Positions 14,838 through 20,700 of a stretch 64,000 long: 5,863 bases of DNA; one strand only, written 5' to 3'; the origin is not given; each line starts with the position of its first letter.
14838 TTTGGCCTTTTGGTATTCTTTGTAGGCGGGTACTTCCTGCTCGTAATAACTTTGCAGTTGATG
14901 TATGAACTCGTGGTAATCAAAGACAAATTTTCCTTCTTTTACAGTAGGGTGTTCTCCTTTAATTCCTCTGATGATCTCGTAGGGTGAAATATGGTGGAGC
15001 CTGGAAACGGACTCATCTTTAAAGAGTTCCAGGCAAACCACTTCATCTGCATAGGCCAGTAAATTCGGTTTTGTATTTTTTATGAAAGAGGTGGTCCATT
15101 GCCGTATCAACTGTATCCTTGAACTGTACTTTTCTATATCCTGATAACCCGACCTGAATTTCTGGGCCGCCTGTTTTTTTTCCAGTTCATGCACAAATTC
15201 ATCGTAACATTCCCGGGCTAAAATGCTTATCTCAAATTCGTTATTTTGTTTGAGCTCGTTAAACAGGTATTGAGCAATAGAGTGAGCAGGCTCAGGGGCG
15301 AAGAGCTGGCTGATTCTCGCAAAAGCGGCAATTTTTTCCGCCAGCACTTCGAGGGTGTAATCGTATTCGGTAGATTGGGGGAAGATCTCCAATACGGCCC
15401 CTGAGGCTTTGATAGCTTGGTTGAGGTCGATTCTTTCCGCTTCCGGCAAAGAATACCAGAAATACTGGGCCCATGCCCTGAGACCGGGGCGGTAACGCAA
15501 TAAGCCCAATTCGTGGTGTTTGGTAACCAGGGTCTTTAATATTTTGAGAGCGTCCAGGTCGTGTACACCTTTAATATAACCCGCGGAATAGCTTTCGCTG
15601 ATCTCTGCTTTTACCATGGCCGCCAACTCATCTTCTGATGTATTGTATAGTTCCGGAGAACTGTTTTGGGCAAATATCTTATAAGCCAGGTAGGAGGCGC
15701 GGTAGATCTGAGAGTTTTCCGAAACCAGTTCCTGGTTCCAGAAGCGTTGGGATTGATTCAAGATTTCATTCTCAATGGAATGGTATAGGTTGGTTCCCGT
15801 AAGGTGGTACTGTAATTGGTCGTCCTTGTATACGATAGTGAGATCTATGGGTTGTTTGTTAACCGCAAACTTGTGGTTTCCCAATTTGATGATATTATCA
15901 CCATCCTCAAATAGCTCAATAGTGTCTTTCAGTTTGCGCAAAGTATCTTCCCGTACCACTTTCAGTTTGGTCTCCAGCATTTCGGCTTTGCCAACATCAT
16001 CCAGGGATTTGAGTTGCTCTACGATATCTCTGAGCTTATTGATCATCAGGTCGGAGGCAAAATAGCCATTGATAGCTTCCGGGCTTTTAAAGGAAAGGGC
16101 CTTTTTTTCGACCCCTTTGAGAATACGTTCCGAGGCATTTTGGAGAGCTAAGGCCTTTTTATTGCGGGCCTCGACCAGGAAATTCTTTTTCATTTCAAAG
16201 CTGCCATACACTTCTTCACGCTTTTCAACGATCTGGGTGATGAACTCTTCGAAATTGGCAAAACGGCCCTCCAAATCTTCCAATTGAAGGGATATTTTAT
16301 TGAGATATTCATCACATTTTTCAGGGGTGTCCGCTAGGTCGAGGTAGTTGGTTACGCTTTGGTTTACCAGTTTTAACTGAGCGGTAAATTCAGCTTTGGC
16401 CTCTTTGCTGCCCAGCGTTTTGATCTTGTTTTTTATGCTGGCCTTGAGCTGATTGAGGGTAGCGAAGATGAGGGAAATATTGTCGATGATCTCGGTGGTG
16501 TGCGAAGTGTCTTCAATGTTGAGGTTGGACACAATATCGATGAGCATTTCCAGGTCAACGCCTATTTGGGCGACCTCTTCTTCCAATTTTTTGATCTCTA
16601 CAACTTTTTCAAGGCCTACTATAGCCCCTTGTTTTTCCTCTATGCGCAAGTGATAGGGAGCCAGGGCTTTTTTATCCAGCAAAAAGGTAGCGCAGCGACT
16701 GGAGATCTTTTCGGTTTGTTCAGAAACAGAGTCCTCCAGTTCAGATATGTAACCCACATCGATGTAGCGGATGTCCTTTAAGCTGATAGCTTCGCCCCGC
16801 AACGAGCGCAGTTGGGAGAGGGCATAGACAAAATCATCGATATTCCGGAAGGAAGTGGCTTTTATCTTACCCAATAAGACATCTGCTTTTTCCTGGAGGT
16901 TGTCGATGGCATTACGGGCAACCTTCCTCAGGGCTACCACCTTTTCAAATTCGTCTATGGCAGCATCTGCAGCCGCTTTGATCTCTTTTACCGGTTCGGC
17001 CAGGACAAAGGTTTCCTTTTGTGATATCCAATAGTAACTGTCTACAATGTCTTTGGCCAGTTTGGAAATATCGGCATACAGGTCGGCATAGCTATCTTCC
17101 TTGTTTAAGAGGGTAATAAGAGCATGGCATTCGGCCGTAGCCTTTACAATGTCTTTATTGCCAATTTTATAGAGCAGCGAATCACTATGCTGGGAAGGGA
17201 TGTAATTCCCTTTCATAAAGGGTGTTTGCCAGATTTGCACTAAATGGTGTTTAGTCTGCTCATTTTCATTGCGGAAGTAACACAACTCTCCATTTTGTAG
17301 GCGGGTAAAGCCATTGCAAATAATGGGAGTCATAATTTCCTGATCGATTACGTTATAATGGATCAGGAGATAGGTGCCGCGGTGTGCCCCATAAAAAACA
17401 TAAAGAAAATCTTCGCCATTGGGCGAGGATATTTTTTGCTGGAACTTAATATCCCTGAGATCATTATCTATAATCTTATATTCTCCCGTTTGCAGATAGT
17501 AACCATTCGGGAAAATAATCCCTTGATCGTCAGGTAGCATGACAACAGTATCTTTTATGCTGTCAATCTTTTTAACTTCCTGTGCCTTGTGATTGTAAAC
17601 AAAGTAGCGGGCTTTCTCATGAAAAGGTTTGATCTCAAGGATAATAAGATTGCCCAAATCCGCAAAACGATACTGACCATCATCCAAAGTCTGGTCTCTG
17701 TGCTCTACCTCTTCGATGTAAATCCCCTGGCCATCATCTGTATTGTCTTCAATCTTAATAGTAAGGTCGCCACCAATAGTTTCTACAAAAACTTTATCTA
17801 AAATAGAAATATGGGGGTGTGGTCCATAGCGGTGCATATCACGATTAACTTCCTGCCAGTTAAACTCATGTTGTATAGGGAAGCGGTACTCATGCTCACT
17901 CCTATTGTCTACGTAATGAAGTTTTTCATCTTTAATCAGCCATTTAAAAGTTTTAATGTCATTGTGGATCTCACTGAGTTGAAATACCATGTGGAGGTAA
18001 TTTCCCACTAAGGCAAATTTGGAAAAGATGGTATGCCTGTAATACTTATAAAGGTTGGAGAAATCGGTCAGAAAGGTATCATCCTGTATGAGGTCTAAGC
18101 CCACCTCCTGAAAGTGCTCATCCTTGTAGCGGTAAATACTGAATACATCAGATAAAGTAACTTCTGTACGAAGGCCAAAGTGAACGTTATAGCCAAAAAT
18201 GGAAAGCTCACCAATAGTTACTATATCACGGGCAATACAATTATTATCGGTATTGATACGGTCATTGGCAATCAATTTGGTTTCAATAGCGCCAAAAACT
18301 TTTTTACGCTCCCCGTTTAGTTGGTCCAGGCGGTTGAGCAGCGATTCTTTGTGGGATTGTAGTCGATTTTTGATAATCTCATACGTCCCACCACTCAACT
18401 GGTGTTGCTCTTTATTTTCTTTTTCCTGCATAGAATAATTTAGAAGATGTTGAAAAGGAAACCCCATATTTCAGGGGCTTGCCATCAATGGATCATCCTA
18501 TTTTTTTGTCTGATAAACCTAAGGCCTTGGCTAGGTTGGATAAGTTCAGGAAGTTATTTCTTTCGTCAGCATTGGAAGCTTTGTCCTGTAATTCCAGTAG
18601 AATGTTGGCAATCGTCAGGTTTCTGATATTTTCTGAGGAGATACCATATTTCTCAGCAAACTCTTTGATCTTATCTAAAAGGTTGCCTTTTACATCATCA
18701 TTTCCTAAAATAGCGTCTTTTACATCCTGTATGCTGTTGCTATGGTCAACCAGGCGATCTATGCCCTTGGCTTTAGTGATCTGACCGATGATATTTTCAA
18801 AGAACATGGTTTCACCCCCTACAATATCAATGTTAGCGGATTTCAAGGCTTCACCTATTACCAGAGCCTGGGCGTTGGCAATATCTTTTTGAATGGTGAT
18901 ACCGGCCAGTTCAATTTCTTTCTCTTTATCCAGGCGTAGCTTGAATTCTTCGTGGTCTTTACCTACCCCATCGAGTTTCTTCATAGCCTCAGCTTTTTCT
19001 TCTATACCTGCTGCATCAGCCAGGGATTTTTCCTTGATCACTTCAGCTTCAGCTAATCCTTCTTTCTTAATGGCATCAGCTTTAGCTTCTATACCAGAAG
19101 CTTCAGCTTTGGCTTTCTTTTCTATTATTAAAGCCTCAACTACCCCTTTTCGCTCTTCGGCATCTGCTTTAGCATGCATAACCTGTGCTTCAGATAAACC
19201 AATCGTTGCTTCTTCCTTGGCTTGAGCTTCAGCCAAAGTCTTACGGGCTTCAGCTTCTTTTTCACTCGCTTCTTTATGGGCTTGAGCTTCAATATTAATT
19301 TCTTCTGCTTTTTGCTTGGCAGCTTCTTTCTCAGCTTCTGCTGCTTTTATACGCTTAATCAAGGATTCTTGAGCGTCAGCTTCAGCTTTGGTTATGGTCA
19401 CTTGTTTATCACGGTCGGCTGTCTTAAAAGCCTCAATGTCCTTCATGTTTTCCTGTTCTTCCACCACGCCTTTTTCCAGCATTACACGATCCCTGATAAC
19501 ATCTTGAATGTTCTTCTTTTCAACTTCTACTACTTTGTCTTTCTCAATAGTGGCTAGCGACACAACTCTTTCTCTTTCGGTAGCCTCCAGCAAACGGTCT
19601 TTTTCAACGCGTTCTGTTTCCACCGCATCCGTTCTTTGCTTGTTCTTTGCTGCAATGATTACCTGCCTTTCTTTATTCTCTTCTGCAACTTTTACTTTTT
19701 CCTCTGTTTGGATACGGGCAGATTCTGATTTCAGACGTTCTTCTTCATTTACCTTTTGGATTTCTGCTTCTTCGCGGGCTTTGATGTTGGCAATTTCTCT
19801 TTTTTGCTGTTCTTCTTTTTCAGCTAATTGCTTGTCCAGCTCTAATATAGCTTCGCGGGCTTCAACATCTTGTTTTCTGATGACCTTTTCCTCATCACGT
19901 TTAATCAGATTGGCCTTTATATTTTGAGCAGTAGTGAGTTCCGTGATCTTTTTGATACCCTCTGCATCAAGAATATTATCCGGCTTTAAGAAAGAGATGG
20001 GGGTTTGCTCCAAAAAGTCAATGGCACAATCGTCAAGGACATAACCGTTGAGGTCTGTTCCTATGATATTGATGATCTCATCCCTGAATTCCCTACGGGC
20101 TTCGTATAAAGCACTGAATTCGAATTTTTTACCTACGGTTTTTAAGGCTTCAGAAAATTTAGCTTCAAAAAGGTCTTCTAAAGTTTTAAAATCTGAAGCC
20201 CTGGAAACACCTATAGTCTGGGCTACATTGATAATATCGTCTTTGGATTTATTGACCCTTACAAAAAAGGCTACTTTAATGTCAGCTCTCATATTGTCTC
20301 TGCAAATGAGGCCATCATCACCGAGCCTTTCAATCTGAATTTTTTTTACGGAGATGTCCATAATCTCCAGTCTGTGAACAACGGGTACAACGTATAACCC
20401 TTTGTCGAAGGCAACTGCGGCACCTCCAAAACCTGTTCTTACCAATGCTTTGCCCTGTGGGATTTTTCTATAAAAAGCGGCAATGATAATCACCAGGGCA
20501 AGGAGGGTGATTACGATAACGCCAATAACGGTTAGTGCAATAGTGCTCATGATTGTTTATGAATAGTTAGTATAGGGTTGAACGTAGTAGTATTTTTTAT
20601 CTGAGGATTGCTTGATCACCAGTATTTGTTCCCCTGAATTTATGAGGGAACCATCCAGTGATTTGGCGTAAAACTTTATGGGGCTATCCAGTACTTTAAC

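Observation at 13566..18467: Architecture of the 1633-aa protein: one C-terminal MoxR-like AAA+ domain, long coiled coil and a distinct N-terminal domain. Candidate remodeller of PspA/flotillin polymers.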

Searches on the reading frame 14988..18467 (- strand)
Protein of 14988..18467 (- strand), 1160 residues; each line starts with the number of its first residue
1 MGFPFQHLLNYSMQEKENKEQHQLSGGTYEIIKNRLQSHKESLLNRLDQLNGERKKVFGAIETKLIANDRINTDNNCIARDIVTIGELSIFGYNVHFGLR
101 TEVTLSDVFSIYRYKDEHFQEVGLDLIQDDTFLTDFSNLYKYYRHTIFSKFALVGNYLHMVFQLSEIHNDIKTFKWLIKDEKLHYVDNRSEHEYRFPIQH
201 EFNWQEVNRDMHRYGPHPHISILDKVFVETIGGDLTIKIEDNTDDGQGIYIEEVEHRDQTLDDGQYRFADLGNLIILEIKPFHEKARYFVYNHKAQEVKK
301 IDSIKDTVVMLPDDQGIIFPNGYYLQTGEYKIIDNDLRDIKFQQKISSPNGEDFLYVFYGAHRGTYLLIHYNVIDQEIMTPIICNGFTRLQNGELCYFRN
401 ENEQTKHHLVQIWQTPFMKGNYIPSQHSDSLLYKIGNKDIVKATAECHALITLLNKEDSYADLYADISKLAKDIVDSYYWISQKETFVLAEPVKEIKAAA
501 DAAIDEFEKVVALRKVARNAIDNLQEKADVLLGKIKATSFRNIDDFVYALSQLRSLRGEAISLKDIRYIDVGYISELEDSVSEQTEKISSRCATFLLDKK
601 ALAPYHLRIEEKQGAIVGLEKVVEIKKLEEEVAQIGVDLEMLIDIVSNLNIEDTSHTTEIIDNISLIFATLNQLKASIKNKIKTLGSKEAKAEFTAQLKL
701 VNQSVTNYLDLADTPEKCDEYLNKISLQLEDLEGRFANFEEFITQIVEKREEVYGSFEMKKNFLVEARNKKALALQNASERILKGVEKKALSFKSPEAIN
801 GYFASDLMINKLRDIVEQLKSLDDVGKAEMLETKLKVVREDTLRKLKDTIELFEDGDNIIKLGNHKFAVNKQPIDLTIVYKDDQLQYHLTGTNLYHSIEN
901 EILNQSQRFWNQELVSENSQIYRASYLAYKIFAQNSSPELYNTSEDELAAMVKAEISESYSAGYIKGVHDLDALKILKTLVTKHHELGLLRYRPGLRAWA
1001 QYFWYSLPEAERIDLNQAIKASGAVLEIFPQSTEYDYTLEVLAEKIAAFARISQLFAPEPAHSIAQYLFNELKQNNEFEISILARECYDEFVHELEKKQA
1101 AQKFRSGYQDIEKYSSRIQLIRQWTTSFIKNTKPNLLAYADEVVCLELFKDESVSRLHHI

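Call 57: predict_structure(alignment_id=A3)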
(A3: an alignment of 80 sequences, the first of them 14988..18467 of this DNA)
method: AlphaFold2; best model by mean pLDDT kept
length: 1160 residues; sequences in the alignment: 80
mean_pLDDT: 88.2   pTM: 0.56
mean pLDDT of the five models: 88.2, 85.2, 84.4, 83.3, 82.3
residues with pLDDT >= 90: 625; 70-90: 475; 50-70: 35; < 50: 25
segments of 3 or more residues with pLDDT < 50: 1-25
pLDDT, mean of each block of 10 residues (from residue 1): 39 44 59 91 96 91 94 94 96 84 92 95 96 95 92 96 92 97 95 93 96 90 93 89 68 93 95 97 97 93 95 95 94 91 94 96 94 94 96 94 93 93 82 93 94 85 90 96 95 96 86 84 89 87 87 88 86 88 88 85 85 80 76 82 79 80 82 78 70 76 83 87 86 79 82 87 85 88 88 88 88 90 87 90 82 66 65 80 89 88 85 88 94 85 92 91 91 95 90 95 96 95 92 91 97 96 96 91 93 96 94 95 97 94 94 81
secondary structure, 60 per line:
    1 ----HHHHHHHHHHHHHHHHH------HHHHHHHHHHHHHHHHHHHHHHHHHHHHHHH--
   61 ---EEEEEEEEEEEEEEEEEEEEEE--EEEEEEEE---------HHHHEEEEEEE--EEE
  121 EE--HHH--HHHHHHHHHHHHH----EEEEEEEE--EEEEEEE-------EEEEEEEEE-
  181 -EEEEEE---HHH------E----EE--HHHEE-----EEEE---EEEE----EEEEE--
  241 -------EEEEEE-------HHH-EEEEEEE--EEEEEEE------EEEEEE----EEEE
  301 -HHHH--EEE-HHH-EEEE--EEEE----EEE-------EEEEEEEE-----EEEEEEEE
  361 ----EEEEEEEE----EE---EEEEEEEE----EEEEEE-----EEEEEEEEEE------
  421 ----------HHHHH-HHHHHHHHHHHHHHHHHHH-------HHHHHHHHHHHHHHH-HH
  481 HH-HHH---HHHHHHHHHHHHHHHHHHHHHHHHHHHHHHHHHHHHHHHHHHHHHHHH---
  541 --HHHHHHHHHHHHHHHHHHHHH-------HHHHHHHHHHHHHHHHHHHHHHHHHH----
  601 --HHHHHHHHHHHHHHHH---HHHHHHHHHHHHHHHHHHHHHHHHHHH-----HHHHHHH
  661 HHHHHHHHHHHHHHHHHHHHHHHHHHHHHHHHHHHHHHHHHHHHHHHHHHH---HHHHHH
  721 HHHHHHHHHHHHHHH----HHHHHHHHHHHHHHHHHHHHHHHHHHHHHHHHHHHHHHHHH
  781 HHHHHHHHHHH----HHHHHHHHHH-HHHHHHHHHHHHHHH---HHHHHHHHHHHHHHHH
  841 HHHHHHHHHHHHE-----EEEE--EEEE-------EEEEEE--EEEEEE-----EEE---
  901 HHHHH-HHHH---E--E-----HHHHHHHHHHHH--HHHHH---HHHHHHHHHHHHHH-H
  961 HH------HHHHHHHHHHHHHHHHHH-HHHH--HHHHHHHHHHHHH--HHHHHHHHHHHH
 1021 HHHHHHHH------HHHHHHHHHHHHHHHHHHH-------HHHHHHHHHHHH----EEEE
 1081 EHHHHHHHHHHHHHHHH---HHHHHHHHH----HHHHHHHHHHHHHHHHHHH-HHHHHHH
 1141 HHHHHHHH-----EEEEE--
elements in order (helices of 4 or more, strands of 3 or more residues): H5-21 H28-58 E64-85 E88-95 H105-108 E109-115 E118-122 H130-142 E147-154 E157-163 E171-179 E182-187 E219-222 E226-229 E234-238 E248-253 E265-271 E274-280 E287-292 E297-300 H302-305 E308-310 E316-319 E322-325 E330-332 E340-347 E353-360 E365-372 E382-389 E394-399 E405-414 H431-435 H437-455 H463-477 H479-482 H490-537 H543-563 H571-596 H603-618 H622-648 H654-711 H715-735 H740-791 H796-805 H807-821 H825-852 E859-862 E865-868 E876-881 E884-889 E895-897 H901-905 H907-910 H923-934 H937-941 H945-958 H969-986 H988-991 H994-1006 H1009-1028 H1035-1053 H1061-1072 E1077-1081 H1082-1097 H1101-1109 H1114-1132 H1134-1148 E1154-1158

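Call 85: fold_search(model_id=the predicted structure, library=pdb)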
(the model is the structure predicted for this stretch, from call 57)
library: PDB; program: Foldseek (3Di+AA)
matches with E <= 10: 517; with E <= 0.001: 52
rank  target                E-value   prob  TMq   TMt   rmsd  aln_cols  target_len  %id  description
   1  8hmc_B                2.2e-06  1.00  0.11  0.10  40.3       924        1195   11  base module state 1 of Tetrahymena IFT-A (released 2023-06-14)
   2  7k58_C                6.0e-06  0.92  0.10  0.04  54.3      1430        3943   10  Structure of outer-arm dyneins bound to microtubule with microtubule binding state 1(MTBS-1) (released 2021-09-29)
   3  6tps_P                1.5e-05  1.00  0.13  0.21  30.9       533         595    8  early intermediate RNA Polymerase I Pre-initiation complex - eiPIC (released 2020-03-18)
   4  9d5n_CH               1.9e-05  0.80  0.05  0.08  24.9       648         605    7  48-nm doublet microtubule from Trichomonas vaginalis strain G3 (released 2025-05-14)
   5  8glv_DA               2.3e-05  0.98  0.11  0.04  45.8      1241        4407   10  96-nm repeat unit of doublet microtubules from Chlamydomonas reinhardtii flagella (released 2023-05-31)
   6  8pu0_A                2.5e-05  1.00  0.13  0.13  16.1       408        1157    9  Cryo-EM structure of human Elp123 in complex with tRNA, desulpho-CoA, 5'-deoxyadenosine and methionine (released 2024-04-17)
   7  7tbk_A5               2.7e-05  0.82  0.09  0.08  44.0      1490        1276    9  Composite structure of the dilated human nuclear pore complex (NPC) symmetric core generated with a 37A in situ cryo- (released 2022-06-15)
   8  7tbl_A5               3.5e-05  0.77  0.09  0.08  43.2      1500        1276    9  Composite structure of the human nuclear pore complex (NPC) cytoplasmic face generated with a 12A cryo-ET map of the  (released 2022-06-22)
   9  12dl_HA               7.0e-05  1.00  0.13  0.32  16.6       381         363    8  Native structure of the cytoplasmic lattice (CPL) asymmetric unit from mouse MII eggs (released 2026-04-08)
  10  9e2g_2B               8.4e-05  1.00  0.12  0.20  17.5       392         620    8  Cryo-EM structure of 48 nm repeat of microtubule doublet from T. brucei flagellum (released 2025-03-12)
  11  4ax4                  9.1e-05  1.00  0.11  0.16  25.4       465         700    9  PROLYL OLIGOPEPTIDASE FROM PORCINE BRAIN, H680A MUTANT (released 2012-09-26)
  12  8f5p_B                1.0e-04  1.00  0.13  0.14  15.8       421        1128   11  Structure of Leishmania tarentolae IFT-A (state 2) (released 2022-12-21)
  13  7rro_e                1.0e-04  0.80  0.06  0.10  22.7       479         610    9  Structure of the 48-nm repeat doublet microtubule from bovine tracheal cilia (released 2021-10-27)
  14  8q9t_C                1.1e-04  1.00  0.11  0.26  16.6       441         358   10  CryoEM structure of a S. Cerevisiae Ski238 complex bound to RNA (released 2023-11-29)
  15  9q5x_A                1.3e-04  1.00  0.12  0.17  25.6       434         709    8  Human prolyl endopeptidase (PREP) - complex with KT-2-74 (released 2026-01-21)
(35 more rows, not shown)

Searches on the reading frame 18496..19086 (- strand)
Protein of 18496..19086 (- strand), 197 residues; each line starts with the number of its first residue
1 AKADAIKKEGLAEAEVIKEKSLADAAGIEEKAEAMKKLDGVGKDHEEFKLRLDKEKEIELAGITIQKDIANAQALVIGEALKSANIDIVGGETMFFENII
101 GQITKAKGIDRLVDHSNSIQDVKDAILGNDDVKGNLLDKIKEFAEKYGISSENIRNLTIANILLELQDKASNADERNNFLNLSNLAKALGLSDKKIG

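Call 21: search_protein_families(library=pfam, proteins=[window:18496-19086:-], max_evalue=1)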
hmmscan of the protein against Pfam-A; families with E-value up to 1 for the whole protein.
seq(197 aa): 3 families
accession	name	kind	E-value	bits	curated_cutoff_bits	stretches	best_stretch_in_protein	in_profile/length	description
PF08280.17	HTH_Mga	-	0.0053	17.1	23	0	177-196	17-36/59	M protein trans-acting positive regulator (MGA) HTH domain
PF00376.29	MerR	-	0.079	13.2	28.2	1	139-156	1-18/38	MerR family regulatory protein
PF15975.10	Flot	-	0.62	10.6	27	1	1-38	2-37/124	Flotillin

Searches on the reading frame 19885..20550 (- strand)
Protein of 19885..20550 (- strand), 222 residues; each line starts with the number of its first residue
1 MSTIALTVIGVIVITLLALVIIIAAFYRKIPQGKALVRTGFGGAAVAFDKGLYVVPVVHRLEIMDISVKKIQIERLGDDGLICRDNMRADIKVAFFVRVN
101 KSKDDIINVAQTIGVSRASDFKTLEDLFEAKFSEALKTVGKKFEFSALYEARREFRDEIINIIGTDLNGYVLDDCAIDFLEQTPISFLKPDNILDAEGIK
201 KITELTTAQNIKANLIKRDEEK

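Call 21: search_protein_families(library=pfam, proteins=[window:19885-20550:-], max_evalue=1)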
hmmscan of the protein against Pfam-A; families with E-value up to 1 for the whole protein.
seq(222 aa): 2 families
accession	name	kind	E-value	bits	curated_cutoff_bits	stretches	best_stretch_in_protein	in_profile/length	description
PF01145.31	Band_7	-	4.4e-15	56.6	23.6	1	29-171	2-134/176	SPFH domain / Band 7 family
PF11346.13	DUF3149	-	0.58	10.2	23.2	1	6-32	11-37/40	Protein of unknown function (DUF3149)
